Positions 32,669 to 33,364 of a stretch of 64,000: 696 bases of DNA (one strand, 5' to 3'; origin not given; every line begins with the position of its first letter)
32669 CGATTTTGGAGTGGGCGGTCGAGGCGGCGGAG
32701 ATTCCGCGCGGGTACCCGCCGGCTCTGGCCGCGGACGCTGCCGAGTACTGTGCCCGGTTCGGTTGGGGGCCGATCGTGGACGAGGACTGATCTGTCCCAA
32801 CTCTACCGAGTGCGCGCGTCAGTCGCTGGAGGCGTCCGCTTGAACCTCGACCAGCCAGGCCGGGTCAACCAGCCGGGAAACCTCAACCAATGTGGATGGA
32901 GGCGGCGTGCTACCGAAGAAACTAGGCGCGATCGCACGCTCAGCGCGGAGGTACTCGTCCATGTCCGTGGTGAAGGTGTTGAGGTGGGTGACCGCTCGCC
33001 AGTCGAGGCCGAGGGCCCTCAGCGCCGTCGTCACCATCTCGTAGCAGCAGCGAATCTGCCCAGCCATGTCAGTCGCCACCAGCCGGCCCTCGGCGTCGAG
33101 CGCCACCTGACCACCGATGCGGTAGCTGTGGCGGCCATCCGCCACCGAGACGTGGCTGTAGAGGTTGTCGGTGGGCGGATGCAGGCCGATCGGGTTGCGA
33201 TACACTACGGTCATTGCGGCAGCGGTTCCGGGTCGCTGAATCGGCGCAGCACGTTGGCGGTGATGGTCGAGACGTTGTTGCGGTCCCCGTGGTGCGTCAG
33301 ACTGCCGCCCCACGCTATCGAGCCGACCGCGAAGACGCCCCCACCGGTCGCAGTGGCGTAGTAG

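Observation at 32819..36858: Operon: ureohydrolase, DMFase-like small and large subunits, RidA. This is a candidate pathway for an N-substituted amide/guanidino compound.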

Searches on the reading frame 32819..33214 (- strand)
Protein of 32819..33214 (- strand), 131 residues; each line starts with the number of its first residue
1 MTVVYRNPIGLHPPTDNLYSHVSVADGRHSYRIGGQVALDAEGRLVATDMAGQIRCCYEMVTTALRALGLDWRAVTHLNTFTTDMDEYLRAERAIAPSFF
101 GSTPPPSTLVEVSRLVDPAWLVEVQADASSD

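Call 4: search_protein_families(library=pfam, proteins=[window:32819-33214:-], max_evalue=0.01)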
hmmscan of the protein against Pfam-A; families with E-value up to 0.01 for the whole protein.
window:32819-33214:- (131 aa): 1 family
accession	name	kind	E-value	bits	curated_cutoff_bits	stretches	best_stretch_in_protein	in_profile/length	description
PF01042.26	Ribonuc_L-PSP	-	2.3e-16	60.3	27.3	1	15-128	7-119/121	Endoribonuclease L-PSP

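Call 5: search_protein_families(library=ncbifam, proteins=[window:32819-33214:-], max_evalue=0.01)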
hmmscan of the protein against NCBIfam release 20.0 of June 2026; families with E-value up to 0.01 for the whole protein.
window:32819-33214:- (131 aa): 2 families
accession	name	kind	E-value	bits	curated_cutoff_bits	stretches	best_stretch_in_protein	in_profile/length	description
TIGR00004.1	TIGR00004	subfamily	1e-06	28.9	106.25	1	33-118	28-114/125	Rid family detoxifying hydrolase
TIGR03610.1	RutC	equivalog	0.00011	22.3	169.1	1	19-126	18-122/127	pyrimidine utilization protein C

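Call 32: search_solved_structures(query=window:32819-33214:-, show_alignments=3, max_evalue=0.001)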
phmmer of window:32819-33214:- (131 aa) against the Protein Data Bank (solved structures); distinct sequences matched with E-value up to 0.001: 11.
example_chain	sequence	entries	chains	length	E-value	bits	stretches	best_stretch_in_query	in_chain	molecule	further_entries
5yu2_A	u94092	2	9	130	3e-08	37.1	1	17-117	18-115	Translation initiation inhibitor homologue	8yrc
2dyy_A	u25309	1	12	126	2.6e-07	34.1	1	31-128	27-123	UPF0076 protein PH0854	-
3i7t_A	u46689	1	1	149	9.6e-06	29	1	31-128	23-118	Putative uncharacterized protein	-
1qd9_A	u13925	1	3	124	5e-05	26.7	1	31-126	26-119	PURINE REGULATORY PROTEIN YABJ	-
5y6u_A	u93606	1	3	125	5.1e-05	26.7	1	31-126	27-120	YabJ protein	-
5v4f_A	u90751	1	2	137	6.4e-05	26.4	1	7-128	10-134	Putative translational inhibitor protein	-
7cd2_A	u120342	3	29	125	0.00013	25.3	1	31-126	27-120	YabJ protein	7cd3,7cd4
2b33_A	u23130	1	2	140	0.00042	23.7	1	31-117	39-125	protein synthesis inhibitor, putative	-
3k0t_A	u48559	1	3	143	0.00076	22.9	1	27-115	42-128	Endoribonuclease L-PSP, putative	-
1xrg_A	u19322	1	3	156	0.00082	22.8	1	24-127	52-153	Putative translation initiation inhibitor, yjgF family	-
3l7q_A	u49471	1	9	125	0.00096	22.5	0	34-119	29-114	Putative translation initiation inhibitor, aldR regulator-like protein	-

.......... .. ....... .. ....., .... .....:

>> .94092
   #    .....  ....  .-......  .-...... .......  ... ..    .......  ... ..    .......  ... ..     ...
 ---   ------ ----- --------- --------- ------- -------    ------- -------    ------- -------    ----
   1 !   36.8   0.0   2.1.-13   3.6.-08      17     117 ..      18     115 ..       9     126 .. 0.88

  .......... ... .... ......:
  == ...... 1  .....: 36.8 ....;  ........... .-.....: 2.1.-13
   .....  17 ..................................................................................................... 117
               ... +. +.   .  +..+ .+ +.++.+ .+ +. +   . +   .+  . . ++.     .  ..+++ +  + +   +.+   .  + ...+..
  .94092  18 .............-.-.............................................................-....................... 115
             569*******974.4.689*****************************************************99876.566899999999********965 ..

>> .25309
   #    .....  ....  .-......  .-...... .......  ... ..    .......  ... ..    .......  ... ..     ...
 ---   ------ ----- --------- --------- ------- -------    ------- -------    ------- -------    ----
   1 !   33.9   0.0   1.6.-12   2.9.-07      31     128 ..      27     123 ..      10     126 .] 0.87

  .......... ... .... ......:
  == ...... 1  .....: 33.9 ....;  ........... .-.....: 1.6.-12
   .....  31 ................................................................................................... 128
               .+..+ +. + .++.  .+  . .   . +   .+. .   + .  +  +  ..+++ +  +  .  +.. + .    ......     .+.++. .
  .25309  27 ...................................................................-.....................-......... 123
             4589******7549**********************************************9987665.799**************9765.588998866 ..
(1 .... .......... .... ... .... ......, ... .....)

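Call 63: find_related_loci(query=A2, collection=metagenome_contigs, flank=10000)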
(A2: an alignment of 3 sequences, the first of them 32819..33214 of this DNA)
Query A2 (131 aa) in metagenome_contigs; peptide patterns used: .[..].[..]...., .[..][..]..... (x = any residue, [..] = any of these).
129 stretches matched a pattern; 39 encode a relative of the query (tblastn E <= 1e-3); 39 distinct loci.
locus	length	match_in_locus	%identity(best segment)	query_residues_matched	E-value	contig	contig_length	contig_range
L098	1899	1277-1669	69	1-130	1e-59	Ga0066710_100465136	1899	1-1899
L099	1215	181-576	62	1-131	3e-55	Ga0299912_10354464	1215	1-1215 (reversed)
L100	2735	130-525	61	1-131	1e-52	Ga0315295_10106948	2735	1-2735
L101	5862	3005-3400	60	1-131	4e-50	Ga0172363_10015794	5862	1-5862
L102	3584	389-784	64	1-131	8e-50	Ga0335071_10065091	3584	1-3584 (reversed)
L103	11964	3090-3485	64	1-131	4e-49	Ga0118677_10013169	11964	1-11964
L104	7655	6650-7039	65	2-130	1e-48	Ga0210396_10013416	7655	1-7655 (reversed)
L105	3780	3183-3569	64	3-130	4e-48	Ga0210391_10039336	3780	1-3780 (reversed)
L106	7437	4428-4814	64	3-130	5e-48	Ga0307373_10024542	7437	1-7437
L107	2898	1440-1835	58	1-131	2e-47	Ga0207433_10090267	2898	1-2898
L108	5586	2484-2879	64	1-131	3e-47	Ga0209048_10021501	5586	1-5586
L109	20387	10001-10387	60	1-128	2e-47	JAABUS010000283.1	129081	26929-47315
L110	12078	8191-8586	61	1-131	2e-47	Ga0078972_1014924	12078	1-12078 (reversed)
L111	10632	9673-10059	57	1-128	7e-47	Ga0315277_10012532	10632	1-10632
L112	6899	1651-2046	61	1-131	7e-47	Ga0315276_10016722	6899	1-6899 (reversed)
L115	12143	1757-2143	64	3-130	2e-46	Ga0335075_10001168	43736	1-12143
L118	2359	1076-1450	62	7-130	3e-46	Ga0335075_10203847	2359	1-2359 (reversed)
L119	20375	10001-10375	62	7-130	5e-46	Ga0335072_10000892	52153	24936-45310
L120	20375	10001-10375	62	7-130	5e-46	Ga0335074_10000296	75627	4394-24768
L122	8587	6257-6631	63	7-130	2e-45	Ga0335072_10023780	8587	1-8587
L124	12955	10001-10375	64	7-130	1e-44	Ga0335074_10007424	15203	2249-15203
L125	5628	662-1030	62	7-128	2e-44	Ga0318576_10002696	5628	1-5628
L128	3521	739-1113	57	7-130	3e-43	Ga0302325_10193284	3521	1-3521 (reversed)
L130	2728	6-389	60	2-128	7e-42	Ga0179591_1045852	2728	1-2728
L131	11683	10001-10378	55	7-131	3e-41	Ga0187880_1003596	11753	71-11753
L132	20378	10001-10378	55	7-131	3e-41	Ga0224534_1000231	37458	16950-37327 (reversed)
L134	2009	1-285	63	37-130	2e-33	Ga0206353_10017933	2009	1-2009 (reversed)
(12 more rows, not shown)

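Call 66: search_protein_families(library=pfam, proteins=[L122:907-2709:+, L119:6022-8103:+, L120:8140-9762:+, L110:8799-10553:+, L109:8428-9981:+, L115:2150-3814:-, L124:10391-12637:-, L131:5610-7064:+, L131:8453-9838:+, L128:1151-2749:+], max_evalue=0.0001)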
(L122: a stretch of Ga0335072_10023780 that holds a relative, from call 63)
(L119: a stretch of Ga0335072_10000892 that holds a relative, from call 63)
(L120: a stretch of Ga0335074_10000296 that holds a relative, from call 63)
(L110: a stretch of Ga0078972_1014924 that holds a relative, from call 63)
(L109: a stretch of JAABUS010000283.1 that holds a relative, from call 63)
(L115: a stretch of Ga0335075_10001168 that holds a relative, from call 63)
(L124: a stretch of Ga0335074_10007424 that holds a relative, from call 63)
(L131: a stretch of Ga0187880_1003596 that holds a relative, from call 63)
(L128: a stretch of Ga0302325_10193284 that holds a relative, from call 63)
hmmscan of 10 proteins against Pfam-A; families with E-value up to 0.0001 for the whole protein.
L122:907-2709:+ (600 aa): 2 families
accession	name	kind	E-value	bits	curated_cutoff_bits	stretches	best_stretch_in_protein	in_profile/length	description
PF13520.12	AA_permease_2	-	2.2e-36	126.2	27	1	142-563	6-425/427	Amino acid permease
PF00324.27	AA_permease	-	4.4e-17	62.4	24.6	1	149-545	8-412/470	Amino acid permease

L119:6022-8103:+ (693 aa): 3 families
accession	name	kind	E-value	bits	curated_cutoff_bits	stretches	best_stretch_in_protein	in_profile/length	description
PF00005.33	ABC_tran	-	1.6e-64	217.1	25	2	387-537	3-136/137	ABC transporter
PF08352.17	oligo_HPY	-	2e-38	131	27.1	2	241-305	2-65/65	Oligopeptide/dipeptide transporter, C-terminal region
PF13304.12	AAA_21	-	3.4e-11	44.2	27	1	153-224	230-303/304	AAA domain, putative AbiEii toxin, Type IV TA system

L120:8140-9762:+ (540 aa): 1 family
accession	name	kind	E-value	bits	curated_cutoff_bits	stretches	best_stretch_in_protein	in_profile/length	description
PF20254.3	DMFA2_C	-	2.2e-65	221.9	27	1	92-521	36-369/374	N,N-dimethylformamidase beta subunit-like, C-terminal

L110:8799-10553:+ (584 aa): 1 family
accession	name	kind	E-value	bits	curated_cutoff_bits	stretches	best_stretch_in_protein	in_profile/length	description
PF00496.27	SBP_bac_5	-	1.1e-90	304.9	32.4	1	127-500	2-366/368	Bacterial extracellular solute-binding proteins, family 5 Middle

L109:8428-9981:+ (517 aa): 2 families
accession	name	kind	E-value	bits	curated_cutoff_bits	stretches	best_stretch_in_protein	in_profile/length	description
PF07364.17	DUF1485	-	3.6e-85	286.2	22.8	1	16-308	2-290/290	Metallopeptidase family M81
PF07171.17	MlrC_C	-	4.9e-28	99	27.2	1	316-489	1-175/178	MlrC C-terminus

L115:2150-3814:- (554 aa): 4 families
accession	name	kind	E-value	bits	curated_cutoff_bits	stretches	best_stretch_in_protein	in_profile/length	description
PF01590.32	GAF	-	9.5e-31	107.5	22.4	2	200-334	2-132/133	GAF domain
PF13185.12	GAF_2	-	9.6e-25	87.8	28.6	2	31-168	2-135/136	GAF domain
PF02518.31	HATPase_c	-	4e-11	43.8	26.4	1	461-547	4-110/111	Histidine kinase-, DNA gyrase B-, and HSP90-like ATPase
PF07730.19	HisKA_3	-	7.1e-11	42.9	24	1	359-423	2-66/68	Histidine kinase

L124:10391-12637:- (748 aa): 11 families
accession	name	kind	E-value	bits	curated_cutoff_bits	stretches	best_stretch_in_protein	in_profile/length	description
PF13424.12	TPR_12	-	1.4e-46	157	30.1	5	488-554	8-74/77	Tetratricopeptide repeat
PF13374.12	TPR_10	-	5.6e-41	137.8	27.5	3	650-691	1-42/42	Tetratricopeptide repeat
PF24885.1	TPR_NPHP3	-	1.3e-15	57.9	100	1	530-642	104-216/239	Nephrocystin-3 TPR domain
PF14559.12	TPR_19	-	3.6e-14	53.3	25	0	662-720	2-52/68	Tetratricopeptide repeat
PF13176.12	TPR_7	-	5.9e-09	35.8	27.9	0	488-509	4-27/36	Tetratricopeptide repeat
PF13432.12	TPR_16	-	6.9e-09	36.4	32.7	1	489-553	3-59/65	Tetratricopeptide repeat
PF13428.12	TPR_14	-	1.5e-08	34.9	23.5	0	488-529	6-42/44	Tetratricopeptide repeat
PF17874.7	TPR_MalT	-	3.3e-08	33.6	45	0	604-729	35-157/336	MalT-like TPR region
PF20225.4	DUF6584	-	1.9e-07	31.7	27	0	687-714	31-58/171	Family of unknown function (DUF6584)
PF14561.12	TPR_20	-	4e-06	27.5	25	0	603-631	16-44/90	Tetratricopeptide repeat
PF03704.23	BTAD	-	9.5e-06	26.5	22.1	0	578-688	24-133/146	Bacterial transcriptional activator domain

L131:5610-7064:+ (484 aa): 2 families
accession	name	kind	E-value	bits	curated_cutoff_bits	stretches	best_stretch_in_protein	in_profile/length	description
PF01979.26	Amidohydro_1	-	4.4e-26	92.4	25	1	75-458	1-344/345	Amidohydrolase family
PF07969.17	Amidohydro_3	-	1.2e-11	45.2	29.7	1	342-459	358-471/472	Amidohydrolase family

L131:8453-9838:+ (461 aa): 1 family
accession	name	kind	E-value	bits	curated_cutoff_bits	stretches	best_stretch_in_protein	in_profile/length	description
PF02133.21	Transp_cyt_pur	-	1.4e-15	57.5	23.5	1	23-425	5-418/440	Permease for cytosine/purines, uracil, thiamine, allantoin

L128:1151-2749:+ (532 aa): 1 family
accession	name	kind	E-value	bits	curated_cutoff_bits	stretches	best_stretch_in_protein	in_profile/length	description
PF02133.21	Transp_cyt_pur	-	4.7e-42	144.8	23.5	1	39-455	2-419/440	Permease for cytosine/purines, uracil, thiamine, allantoin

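Call 69: search_protein_families(library=ncbifam, proteins=[L120:8140-9762:+, L109:8428-9981:+, L131:5610-7064:+, L131:4080-5570:+, L125:2438-3943:+], max_evalue=0.00001)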
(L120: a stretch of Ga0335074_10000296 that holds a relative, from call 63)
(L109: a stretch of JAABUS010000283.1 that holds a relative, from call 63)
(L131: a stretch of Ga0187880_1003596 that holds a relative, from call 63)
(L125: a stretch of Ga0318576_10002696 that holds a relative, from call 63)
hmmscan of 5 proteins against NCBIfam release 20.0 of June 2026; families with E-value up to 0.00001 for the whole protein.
L120:8140-9762:+ (540 aa): 0 families

L109:8428-9981:+ (517 aa): 1 family
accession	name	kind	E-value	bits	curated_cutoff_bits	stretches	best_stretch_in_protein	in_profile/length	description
NF041767.1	micro_ase_MlrC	exception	2.4e-38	131.9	999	1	16-453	31-462/511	microcystinase MlrC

L131:5610-7064:+ (484 aa): 22 families
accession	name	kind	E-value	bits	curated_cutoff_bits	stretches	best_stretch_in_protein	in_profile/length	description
NF051886.1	XaaProDiPepCaul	equivalog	7.2e-58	196.5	500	1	24-459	1-397/398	Xaa-Pro dipeptidase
TIGR01224.1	hutI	equivalog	1.2e-14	53.9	298.15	0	40-89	2-51/377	imidazolonepropionase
NF006689.0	PRK09237.1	equivalog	5.1e-13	48.3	371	1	23-128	5-92/383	amidohydrolase/deacetylase family metallohydrolase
NF005557.0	PRK07228.1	equivalog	3.1e-11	42.6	522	0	22-91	2-69/445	5'-deoxyadenosine deaminase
TIGR01178.1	ade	equivalog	1e-10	40.7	472.5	0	384-465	261-336/552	adenine deaminase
NF006056.0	PRK08204.1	subfamily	7.1e-10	38.2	391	0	395-439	339-383/449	hypothetical protein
NF011990.0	PRK15446.2-6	subfamily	6e-09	35.1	233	0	23-147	3-122/390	alpha-D-ribose 1-methylphosphonate 5-triphosphate diphosphatase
TIGR02318.1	phosphono_phnM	equivalog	9.3e-09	34.7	390.55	0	41-130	15-96/376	phosphonate metabolism protein PhnM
TIGR00221.1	nagA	equivalog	1.1e-08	34.5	225.65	0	38-94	18-72/380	N-acetylglucosamine-6-phosphate deacetylase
TIGR02033.1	D-hydantoinase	equivalog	1.9e-08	33.7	393.25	0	44-87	19-60/454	dihydropyrimidinase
NF006679.0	PRK09228.1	subfamily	1.9e-08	33.5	351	0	393-442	343-392/433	guanine deaminase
NF006055.0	PRK08203.1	equivalog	2.3e-08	33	532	0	20-91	4-75/455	8-oxoguanine deaminase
NF011989.0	PRK15446.2-5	equivalog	3.6e-08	32.6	565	0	23-87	4-63/385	alpha-D-ribose 1-methylphosphonate 5-triphosphate diphosphatase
TIGR03178.1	allantoinase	equivalog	1.3e-07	30.8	357.85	0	23-87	2-60/441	allantoinase AllB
NF009060.0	PRK12394.1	equivalog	1.6e-07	30.5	442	0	393-435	296-338/381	metallo-dependent hydrolase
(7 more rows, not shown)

L131:4080-5570:+ (496 aa): 26 families (the best 25 are shown)
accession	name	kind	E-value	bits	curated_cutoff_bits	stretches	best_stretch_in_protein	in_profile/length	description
NF051886.1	XaaProDiPepCaul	equivalog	2.7e-54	184.7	500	2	25-364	2-319/398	Xaa-Pro dipeptidase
TIGR01224.1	hutI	equivalog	3.1e-13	49.3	298.15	1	40-88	2-50/377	imidazolonepropionase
NF006689.0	PRK09237.1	equivalog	7.3e-13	47.8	371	1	22-128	4-92/383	amidohydrolase/deacetylase family metallohydrolase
NF006056.0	PRK08204.1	subfamily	3.8e-11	42.4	391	0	21-87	3-67/449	hypothetical protein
NF006679.0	PRK09228.1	subfamily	5.4e-11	41.9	351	0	39-87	29-79/433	guanine deaminase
NF005557.0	PRK07228.1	equivalog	6e-11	41.7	522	0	22-88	2-66/445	5'-deoxyadenosine deaminase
TIGR01178.1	ade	equivalog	3.5e-10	38.9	472.5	0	404-482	270-341/552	adenine deaminase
NF006055.0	PRK08203.1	equivalog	1.6e-08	33.5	532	0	21-90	5-74/455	8-oxoguanine deaminase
TIGR03178.1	allantoinase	equivalog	2.1e-08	33.4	357.85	0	23-87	2-60/441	allantoinase AllB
NF011990.0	PRK15446.2-6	subfamily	2.1e-08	33.3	233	0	25-140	5-115/390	alpha-D-ribose 1-methylphosphonate 5-triphosphate diphosphatase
TIGR02967.1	guan_deamin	equivalog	4.9e-08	32.4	375.4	0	39-88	4-55/401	guanine deaminase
NF011989.0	PRK15446.2-5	equivalog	5.2e-08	32.1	565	0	22-84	3-60/385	alpha-D-ribose 1-methylphosphonate 5-triphosphate diphosphatase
NF006837.0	PRK09357.1-2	equivalog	1e-07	30.9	575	0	41-140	18-103/428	dihydroorotase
NF058538.1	ergo_util_ErtD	equivalog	2.3e-07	30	600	0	38-86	15-60/446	hydantoin-5-propionate amidohydrolase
TIGR02318.1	phosphono_phnM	equivalog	2.8e-07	29.8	390.55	0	398-471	310-375/376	phosphonate metabolism protein PhnM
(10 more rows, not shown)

L125:2438-3943:+ (501 aa): 2 families
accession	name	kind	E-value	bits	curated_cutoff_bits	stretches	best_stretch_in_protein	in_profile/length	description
NF045769.1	TransActPmfR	equivalog_domain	1.9e-45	155.3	800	2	5-130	4-129/470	transcciptional activator PmfR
NF058503.1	SprTransRegAdeR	equivalog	7.8e-10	38.3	700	1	416-487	325-396/403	sporulation transcriptional activator AdeR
